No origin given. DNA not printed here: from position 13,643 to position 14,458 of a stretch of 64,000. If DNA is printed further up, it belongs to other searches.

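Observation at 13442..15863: EGY-type site-2 protease translationally coupled to a membrane-tethered PIN-like nuclease: candidate RIP-released RNase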

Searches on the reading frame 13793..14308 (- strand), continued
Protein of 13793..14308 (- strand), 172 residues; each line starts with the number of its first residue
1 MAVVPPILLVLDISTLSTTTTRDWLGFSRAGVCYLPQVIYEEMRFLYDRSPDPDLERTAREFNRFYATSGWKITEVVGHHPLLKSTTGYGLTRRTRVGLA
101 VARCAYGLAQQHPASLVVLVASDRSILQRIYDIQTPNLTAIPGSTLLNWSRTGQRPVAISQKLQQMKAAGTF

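Call 54: search_protein_families(library=pfam, proteins=[L067:4771-5550:+, L068:3241-3921:+, L071:778-1434:+], max_evalue=0.01)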
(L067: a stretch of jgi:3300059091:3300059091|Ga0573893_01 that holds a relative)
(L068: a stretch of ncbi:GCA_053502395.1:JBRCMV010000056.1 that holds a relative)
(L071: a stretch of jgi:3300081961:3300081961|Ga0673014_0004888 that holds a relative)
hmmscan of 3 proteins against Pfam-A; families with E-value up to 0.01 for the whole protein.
L067:4771-5550:+ (259 aa): 0 families

L068:3241-3921:+ (226 aa): 0 families

L071:778-1434:+ (218 aa): 0 families

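Call 61: list_cluster_members(proteins=[P0124, P0128, P0130, P0134, P0140, P0147, P0150, P0157, P0163, P0178])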
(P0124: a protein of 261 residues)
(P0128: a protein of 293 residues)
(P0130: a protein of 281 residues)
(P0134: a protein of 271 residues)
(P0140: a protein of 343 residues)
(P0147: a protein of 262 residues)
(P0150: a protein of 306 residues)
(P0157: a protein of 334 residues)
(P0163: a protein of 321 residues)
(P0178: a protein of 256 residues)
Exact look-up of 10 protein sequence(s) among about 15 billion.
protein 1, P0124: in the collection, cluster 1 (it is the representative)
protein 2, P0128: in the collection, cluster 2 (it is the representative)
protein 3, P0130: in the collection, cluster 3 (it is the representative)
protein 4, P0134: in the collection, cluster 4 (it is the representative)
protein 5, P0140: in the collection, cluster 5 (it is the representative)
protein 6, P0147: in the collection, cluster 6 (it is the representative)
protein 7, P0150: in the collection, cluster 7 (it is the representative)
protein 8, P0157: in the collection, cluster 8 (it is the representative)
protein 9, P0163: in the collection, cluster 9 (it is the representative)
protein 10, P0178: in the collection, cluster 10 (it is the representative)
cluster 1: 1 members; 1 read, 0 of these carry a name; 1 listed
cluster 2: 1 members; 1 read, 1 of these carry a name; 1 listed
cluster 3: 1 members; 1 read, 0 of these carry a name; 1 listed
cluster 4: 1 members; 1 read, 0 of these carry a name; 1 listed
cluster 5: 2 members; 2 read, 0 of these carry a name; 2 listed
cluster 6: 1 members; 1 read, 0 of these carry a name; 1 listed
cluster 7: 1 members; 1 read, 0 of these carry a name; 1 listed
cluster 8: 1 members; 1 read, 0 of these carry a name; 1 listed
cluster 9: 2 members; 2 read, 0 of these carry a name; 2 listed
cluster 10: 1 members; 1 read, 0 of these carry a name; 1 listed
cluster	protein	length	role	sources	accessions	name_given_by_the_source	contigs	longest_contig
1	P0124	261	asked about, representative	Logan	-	-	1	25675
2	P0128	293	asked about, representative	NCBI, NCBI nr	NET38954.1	MAG: hypothetical protein F6K19_44430 [Cyanothece sp. SIO1E1] | hypothetical protein [Cyanothece sp. SIO1E1]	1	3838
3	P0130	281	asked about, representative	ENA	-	-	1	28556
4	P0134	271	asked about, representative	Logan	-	-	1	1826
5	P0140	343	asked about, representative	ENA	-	-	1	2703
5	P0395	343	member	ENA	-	-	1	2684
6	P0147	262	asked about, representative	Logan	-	-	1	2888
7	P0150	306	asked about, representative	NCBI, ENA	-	-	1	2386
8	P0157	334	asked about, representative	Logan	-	-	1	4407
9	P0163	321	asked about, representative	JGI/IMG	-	-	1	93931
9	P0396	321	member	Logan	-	-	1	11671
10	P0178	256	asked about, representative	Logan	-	-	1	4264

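Call 80: search_protein_families(library=pfam, proteins=[L068:4780-6453:+], max_evalue=0.001)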
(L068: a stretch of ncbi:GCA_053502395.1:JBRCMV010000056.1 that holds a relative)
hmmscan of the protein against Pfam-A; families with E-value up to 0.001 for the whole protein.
L068:4780-6453:+ (557 aa): 5 families
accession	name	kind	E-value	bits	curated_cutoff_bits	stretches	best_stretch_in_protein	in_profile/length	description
PF13487.12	HD_5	-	2e-44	151.8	27.2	1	401-520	56-170/170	HD domain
PF01590.32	GAF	-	5.5e-15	56.5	22.4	1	41-206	1-133/133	GAF domain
PF01966.28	HD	-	6.2e-12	46.3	22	1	239-312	3-61/116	HD domain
PF13185.12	GAF_2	-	1.2e-09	38.9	28.6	1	40-206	2-135/136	GAF domain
PF13492.12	GAF_3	-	1.6e-06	29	27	1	123-208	59-129/129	GAF domain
